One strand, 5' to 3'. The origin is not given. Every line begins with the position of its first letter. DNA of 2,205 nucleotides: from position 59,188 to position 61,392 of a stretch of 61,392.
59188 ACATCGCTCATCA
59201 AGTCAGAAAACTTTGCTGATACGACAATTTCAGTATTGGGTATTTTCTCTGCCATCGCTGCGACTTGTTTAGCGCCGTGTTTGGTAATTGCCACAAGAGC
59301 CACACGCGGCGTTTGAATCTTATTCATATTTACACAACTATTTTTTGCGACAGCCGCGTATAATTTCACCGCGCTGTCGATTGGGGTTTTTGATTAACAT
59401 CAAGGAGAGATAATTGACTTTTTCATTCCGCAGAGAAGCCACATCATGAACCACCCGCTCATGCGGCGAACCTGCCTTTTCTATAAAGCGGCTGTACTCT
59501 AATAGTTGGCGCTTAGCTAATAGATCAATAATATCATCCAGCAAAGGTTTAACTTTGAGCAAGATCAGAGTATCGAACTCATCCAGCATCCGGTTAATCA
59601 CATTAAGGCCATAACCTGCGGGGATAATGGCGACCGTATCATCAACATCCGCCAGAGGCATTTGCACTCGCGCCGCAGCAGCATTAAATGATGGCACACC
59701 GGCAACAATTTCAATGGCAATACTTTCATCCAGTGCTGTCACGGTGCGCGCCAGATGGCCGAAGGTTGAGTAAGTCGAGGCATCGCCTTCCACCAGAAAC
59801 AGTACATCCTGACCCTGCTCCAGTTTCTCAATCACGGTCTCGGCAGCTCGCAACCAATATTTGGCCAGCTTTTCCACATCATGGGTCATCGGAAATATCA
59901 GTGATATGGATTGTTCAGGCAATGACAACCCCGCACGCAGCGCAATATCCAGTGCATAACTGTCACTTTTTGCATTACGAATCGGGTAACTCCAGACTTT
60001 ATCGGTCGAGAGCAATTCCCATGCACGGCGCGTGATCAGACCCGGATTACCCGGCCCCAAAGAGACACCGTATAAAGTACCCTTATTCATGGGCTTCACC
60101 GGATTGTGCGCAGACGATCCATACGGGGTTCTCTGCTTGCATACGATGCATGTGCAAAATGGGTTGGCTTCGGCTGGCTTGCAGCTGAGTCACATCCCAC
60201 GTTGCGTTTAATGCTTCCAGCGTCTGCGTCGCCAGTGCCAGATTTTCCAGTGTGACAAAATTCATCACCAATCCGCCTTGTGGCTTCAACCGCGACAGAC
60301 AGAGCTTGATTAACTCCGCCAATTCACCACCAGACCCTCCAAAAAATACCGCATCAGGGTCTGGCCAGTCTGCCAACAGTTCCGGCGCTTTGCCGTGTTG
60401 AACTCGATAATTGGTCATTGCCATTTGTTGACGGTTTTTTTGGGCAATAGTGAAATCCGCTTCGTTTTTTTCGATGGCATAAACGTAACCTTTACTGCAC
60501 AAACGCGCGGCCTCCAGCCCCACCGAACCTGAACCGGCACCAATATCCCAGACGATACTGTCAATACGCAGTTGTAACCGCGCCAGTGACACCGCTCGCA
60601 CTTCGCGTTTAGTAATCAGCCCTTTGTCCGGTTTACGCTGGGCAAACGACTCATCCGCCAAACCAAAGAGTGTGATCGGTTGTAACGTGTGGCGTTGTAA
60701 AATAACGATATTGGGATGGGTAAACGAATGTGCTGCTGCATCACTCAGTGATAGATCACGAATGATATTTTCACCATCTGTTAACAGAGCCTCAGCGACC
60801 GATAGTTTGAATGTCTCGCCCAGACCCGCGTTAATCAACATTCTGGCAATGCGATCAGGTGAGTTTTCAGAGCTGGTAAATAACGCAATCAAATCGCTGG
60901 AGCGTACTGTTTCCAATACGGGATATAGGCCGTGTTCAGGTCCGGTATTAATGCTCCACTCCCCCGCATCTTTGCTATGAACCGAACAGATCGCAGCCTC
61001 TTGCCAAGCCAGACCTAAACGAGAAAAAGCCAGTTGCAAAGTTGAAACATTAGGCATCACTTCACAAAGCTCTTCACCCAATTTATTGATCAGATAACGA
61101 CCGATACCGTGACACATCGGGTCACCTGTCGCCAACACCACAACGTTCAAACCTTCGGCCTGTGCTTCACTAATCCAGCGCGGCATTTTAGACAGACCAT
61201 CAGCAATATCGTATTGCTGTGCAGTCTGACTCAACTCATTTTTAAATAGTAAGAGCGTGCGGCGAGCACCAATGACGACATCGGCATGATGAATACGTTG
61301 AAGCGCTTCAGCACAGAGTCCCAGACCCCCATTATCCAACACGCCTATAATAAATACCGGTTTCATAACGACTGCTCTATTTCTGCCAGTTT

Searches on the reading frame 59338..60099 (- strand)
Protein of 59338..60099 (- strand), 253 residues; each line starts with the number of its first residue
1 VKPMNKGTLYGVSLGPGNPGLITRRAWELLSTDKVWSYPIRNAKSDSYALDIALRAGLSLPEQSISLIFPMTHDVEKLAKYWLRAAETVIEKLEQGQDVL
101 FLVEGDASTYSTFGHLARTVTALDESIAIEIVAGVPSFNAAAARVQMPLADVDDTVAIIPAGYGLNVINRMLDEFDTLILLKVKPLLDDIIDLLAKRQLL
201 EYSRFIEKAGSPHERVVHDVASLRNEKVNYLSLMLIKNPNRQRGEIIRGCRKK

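Call 64: search_protein_families(library=pfam, proteins=[window:59338-60099:-], max_evalue=0.001)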
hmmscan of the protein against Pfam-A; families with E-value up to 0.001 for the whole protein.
window:59338-60099:- (253 aa): 1 family
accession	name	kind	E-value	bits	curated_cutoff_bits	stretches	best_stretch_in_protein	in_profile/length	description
PF00590.25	TP_methylase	-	4.9e-41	141.4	27.8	1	8-219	1-206/212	Tetrapyrrole (Corrin/Porphyrin) Methylases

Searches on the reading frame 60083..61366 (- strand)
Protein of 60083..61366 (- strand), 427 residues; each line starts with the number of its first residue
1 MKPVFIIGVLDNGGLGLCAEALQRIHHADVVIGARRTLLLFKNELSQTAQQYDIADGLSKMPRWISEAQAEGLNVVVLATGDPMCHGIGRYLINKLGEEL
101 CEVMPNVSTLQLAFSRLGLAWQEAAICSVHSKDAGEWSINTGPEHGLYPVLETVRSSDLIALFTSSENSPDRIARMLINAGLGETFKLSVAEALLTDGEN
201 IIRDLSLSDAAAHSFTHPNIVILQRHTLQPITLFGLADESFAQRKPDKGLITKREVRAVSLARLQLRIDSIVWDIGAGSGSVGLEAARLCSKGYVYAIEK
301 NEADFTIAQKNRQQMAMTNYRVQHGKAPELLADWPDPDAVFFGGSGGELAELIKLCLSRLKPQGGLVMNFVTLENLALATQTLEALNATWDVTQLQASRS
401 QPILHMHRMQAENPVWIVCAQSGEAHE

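Call 63: search_protein_families(library=pfam, proteins=[window:60083-61366:-], max_evalue=0.00001)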
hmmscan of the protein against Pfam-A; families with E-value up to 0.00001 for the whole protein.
window:60083-61366:- (427 aa): 2 families
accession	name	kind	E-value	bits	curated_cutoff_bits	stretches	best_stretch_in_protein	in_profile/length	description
PF00590.25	TP_methylase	-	2.9e-21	76.8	27.8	1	17-203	15-205/212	Tetrapyrrole (Corrin/Porphyrin) Methylases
PF13847.12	Methyltransf_31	-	1.2e-06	28.8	27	1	272-385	7-124/145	Methyltransferase domain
